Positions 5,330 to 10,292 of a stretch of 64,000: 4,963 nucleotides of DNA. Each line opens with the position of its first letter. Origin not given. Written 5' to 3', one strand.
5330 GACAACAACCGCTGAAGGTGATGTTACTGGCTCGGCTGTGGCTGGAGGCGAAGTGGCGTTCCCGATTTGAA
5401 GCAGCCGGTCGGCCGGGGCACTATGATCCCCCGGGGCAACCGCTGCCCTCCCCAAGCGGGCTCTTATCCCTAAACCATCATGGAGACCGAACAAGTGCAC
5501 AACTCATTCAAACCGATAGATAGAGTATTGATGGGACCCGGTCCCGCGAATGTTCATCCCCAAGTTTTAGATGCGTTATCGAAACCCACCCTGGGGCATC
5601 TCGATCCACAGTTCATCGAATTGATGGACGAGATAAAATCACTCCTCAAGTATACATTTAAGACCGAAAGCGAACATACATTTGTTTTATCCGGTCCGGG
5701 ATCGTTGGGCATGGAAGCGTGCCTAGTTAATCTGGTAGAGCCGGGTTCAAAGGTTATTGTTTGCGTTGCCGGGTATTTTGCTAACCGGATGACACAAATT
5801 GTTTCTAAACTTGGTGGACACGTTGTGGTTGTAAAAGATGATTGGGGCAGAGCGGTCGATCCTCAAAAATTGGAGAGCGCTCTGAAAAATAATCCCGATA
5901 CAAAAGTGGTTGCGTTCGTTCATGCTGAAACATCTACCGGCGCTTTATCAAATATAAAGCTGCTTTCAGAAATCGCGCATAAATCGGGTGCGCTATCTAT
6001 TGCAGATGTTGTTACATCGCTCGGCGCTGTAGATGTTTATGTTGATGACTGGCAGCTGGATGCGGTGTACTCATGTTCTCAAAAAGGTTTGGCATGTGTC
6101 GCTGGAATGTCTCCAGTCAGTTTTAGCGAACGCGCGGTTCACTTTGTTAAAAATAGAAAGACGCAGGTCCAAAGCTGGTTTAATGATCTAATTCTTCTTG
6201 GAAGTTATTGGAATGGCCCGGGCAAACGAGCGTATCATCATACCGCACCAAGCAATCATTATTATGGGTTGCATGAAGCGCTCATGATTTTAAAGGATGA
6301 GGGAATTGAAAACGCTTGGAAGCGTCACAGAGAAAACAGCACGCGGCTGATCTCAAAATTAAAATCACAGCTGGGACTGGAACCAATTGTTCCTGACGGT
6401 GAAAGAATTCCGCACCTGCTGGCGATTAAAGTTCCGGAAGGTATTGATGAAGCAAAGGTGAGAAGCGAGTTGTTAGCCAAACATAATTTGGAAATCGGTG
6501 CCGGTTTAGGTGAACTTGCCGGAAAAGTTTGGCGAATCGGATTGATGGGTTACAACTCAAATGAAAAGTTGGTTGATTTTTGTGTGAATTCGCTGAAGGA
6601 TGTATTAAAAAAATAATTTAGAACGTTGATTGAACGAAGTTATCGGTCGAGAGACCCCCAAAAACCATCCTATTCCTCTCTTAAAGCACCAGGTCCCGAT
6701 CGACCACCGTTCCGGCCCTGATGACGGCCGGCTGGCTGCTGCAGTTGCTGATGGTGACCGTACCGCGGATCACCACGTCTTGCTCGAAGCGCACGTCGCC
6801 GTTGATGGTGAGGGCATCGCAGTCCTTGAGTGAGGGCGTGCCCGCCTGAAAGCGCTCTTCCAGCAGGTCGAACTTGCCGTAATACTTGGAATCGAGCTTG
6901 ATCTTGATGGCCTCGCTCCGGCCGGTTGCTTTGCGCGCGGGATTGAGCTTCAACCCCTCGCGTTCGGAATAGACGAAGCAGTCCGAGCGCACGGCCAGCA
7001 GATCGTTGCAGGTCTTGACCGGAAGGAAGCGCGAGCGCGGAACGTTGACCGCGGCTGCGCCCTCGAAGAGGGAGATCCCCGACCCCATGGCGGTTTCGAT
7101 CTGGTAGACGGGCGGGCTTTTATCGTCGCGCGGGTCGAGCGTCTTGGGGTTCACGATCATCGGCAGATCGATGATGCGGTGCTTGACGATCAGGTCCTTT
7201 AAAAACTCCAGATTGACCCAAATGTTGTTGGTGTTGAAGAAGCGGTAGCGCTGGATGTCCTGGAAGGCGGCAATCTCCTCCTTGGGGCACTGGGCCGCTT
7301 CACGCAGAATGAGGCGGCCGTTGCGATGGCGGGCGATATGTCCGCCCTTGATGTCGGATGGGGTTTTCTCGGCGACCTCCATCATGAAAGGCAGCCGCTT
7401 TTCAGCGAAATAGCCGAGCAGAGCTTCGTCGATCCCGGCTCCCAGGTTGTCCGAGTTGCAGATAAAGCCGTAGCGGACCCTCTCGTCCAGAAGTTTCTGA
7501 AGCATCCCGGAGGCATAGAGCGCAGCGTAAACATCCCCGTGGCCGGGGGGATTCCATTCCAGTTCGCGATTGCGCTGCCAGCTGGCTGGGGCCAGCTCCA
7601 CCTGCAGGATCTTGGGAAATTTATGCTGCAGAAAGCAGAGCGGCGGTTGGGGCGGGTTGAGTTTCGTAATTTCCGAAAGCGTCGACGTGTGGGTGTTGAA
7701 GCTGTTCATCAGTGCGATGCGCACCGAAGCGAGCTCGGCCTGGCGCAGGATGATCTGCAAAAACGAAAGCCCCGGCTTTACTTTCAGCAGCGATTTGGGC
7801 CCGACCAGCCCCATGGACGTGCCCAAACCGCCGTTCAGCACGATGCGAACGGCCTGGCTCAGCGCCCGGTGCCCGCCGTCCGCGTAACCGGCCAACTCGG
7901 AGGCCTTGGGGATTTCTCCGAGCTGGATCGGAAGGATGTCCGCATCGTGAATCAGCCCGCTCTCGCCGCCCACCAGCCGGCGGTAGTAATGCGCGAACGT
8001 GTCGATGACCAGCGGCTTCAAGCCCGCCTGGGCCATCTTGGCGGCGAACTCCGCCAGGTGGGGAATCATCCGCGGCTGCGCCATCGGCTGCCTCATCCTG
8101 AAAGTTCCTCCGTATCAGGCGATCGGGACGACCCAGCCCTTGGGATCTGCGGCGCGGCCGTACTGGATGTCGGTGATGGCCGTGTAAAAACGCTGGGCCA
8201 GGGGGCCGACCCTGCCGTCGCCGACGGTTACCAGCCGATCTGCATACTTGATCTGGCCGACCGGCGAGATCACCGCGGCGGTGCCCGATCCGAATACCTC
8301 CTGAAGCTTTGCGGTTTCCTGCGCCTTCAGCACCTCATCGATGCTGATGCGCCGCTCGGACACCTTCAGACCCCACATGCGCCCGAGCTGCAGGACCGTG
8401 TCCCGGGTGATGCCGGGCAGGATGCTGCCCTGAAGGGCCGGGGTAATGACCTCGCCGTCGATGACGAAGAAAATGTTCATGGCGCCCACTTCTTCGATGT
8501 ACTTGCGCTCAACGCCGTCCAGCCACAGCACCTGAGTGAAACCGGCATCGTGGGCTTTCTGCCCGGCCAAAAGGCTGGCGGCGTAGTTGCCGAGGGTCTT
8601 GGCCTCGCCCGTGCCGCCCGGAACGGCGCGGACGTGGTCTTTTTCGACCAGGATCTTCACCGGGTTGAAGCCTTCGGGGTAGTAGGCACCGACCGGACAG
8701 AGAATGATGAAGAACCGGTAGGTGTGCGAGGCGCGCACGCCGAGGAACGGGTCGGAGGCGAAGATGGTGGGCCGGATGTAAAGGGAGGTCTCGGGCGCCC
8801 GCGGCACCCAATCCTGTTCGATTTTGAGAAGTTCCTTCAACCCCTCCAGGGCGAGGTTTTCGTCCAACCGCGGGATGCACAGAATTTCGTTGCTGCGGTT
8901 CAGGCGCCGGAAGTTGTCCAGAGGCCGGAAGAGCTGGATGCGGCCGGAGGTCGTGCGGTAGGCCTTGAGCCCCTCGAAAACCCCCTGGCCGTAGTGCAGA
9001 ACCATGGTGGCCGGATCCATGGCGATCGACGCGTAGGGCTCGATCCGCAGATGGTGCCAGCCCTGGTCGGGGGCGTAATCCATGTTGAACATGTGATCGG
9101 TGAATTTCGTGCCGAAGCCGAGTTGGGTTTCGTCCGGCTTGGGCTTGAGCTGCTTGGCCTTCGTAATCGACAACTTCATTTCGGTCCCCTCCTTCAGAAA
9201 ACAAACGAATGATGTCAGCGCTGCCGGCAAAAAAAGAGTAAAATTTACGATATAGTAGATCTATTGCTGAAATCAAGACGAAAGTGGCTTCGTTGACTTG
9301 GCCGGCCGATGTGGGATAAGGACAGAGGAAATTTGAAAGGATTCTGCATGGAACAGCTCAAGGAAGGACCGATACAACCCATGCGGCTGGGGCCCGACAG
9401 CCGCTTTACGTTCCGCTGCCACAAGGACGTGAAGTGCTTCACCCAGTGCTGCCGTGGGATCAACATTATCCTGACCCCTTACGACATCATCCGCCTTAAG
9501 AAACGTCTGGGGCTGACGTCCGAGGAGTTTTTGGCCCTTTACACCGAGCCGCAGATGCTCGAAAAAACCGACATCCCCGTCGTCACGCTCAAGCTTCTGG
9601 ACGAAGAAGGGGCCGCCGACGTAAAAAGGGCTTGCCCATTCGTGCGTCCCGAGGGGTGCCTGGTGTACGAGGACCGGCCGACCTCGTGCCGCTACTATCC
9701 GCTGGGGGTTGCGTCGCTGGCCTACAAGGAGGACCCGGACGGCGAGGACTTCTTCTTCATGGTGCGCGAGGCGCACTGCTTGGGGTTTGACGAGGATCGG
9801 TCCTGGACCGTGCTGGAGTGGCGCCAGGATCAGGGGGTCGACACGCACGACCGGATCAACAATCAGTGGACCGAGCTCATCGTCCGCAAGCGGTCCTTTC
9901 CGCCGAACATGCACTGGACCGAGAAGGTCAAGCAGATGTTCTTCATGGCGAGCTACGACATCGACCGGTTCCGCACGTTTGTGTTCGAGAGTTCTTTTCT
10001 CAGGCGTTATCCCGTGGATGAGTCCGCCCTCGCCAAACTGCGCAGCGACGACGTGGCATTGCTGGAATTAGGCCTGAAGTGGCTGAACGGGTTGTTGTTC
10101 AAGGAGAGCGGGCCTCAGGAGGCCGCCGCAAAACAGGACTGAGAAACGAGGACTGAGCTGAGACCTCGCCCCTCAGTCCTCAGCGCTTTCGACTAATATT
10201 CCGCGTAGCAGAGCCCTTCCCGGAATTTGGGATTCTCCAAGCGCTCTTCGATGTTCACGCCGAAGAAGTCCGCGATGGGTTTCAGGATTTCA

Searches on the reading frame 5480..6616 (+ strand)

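Call 31: search_protein_families(library=pfam, proteins=[window:5480-6616:+], max_evalue=0.00001)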
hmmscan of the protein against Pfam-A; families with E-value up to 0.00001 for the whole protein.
window:5480-6616:+ (378 aa): 2 families
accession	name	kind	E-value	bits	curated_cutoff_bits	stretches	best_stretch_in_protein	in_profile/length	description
PF00266.25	Aminotran_5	-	5.7e-30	105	21.5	1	21-362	7-366/371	Aminotransferase class-V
PF00155.27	Aminotran_1_2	-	5.8e-06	26.2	19.7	0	42-177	40-186/361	Aminotransferase class I and II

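Call 37: search_protein_families(library=ncbifam, proteins=[window:5480-6616:+], max_evalue=0.00001)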
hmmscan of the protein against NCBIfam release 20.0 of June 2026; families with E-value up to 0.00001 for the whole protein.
window:5480-6616:+ (378 aa): 12 families
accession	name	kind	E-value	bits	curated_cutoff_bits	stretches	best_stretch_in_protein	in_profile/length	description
NF045640.1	AspGlyoxATaseBhcA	equivalog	1.1e-54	185.9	650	1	19-358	9-347/395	L-aspartate--glyoxylate aminotransferase BhcA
TIGR03301.1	PhnW-AepZ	equivalog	5.9e-54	183.8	360.8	1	16-365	1-345/355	2-aminoethylphosphonate aminotransferase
NF046070.1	PyrdoxPyrvTramin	equivalog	1.4e-50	172.1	600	1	17-377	8-365/369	pyridoxamine--pyruvate transaminase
TIGR02326.1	transamin_PhnW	equivalog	1.7e-37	129.4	400.8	1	16-321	5-306/363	2-aminoethylphosphonate--pyruvate transaminase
NF010006.0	PRK13479.1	equivalog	6.1e-37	127.6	296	1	14-320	5-306/369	2-aminoethylphosphonate--pyruvate transaminase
TIGR01977.1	am_tr_V_EF2568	hypoth_equivalog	4.5e-13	49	377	1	49-301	46-293/376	cysteine desulfurase family protein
TIGR01366.1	serC_3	equivalog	4.3e-08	32.7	401.65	1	18-328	7-312/361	phosphoserine transaminase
TIGR03402.1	FeS_nifS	equivalog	9.4e-08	31.2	530.75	1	105-200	103-196/379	cysteine desulfurase NifS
NF040779.1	Sec_lyase_SclA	exception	1.5e-07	30.6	525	1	77-223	73-219/378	selenocysteine lyase SclA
TIGR01364.1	serC_1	equivalog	9.8e-07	28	443.6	1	38-274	36-255/358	phosphoserine transaminase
NF002806.0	PRK02948.1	subfamily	1.2e-06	27.7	304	1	104-201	104-199/381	IscS subfamily cysteine desulfurase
TIGR01979.1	sufS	subfamily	3e-06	26.4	475.1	1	85-200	104-219/403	SufS family cysteine desulfurase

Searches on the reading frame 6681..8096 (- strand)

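Call 31: search_protein_families(library=pfam, proteins=[window:6681-8096:-], max_evalue=0.00001)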
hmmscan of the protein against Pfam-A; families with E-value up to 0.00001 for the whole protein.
window:6681-8096:- (471 aa): 1 family
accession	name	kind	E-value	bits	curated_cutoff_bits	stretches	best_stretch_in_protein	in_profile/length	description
PF01704.24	UDPGP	-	1.5e-118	396.6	22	1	32-444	2-413/413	UTP--glucose-1-phosphate uridylyltransferase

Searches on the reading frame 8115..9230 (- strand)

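Call 31: search_protein_families(library=pfam, proteins=[window:8115-9230:-], max_evalue=0.00001)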
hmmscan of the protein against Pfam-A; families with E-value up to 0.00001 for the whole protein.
window:8115-9230:- (371 aa): 1 family
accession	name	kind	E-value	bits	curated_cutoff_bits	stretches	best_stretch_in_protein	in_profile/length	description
PF01063.24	Aminotran_4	-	2.5e-34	119.5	28.5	1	83-327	1-223/223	Amino-transferase class IV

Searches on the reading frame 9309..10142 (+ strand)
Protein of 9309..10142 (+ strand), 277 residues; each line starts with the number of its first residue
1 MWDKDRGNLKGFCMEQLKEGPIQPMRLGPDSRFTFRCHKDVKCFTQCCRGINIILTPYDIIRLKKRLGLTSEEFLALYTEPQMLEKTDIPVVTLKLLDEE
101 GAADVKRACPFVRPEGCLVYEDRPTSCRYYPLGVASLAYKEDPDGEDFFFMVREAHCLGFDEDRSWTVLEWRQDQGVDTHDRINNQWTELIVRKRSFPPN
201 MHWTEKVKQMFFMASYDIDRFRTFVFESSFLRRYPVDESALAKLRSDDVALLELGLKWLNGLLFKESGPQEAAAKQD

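Call 31: search_protein_families(library=pfam, proteins=[window:9309-10142:+], max_evalue=0.00001)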
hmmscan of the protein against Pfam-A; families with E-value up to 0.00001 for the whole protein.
window:9309-10142:+ (277 aa): 1 family
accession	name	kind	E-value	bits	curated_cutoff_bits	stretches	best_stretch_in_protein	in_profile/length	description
PF03692.20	CxxCxxCC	-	8.9e-09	36.4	23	1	39-146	4-73/85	Putative zinc- or iron-chelating domain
